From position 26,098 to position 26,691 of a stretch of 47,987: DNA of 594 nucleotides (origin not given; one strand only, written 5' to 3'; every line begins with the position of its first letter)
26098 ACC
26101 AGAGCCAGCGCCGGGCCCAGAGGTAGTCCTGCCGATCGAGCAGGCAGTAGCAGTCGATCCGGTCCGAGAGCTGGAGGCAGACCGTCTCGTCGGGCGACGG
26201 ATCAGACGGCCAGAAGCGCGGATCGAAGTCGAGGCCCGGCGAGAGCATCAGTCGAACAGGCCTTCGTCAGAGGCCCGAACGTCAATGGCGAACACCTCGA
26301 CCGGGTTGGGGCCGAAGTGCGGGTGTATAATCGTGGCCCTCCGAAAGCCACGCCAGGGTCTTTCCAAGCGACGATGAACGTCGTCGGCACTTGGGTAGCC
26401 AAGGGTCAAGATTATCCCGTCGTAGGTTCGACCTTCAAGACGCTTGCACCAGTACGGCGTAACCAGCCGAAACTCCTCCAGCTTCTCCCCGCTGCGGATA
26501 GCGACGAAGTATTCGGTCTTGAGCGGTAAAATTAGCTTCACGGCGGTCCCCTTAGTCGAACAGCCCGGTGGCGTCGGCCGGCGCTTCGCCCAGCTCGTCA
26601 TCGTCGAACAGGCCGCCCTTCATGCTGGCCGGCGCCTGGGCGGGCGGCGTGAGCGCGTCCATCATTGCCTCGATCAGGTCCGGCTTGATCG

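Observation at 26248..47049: At least eight unrelated replication, recombination and packaging proteins share the C-terminal tail [G/A]LFD-COOH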

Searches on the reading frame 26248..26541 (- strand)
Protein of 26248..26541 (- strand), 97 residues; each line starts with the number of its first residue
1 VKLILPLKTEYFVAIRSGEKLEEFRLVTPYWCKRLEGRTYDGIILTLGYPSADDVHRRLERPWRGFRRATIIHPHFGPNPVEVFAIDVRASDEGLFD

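Call 9: search_protein_families(library=pfam, proteins=[window:26248-26541:-], max_evalue=0.01)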
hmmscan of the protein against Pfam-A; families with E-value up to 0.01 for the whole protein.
window:26248-26541:- (97 aa): 0 families

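Call 41: search_protein_families(library=phrogs, proteins=[window:26248-26541:-], max_evalue=0.001)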
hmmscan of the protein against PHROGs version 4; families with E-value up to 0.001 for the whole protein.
window:26248-26541:- (97 aa): 1 family
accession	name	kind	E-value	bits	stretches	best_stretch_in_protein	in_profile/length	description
phrog_625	-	unknown function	2.3e-33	115.3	1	2-90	3-91/98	-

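Call 111: search_protein_families(library=pfam, proteins=[window:26248-26541:-], max_evalue=5)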
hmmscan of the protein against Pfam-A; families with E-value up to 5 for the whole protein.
window:26248-26541:- (97 aa): 0 families

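Call 116: search_solved_structures(query=window:26248-26541:-, max_evalue=1)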
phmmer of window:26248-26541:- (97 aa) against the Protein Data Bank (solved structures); distinct sequences matched with E-value up to 1: 0.
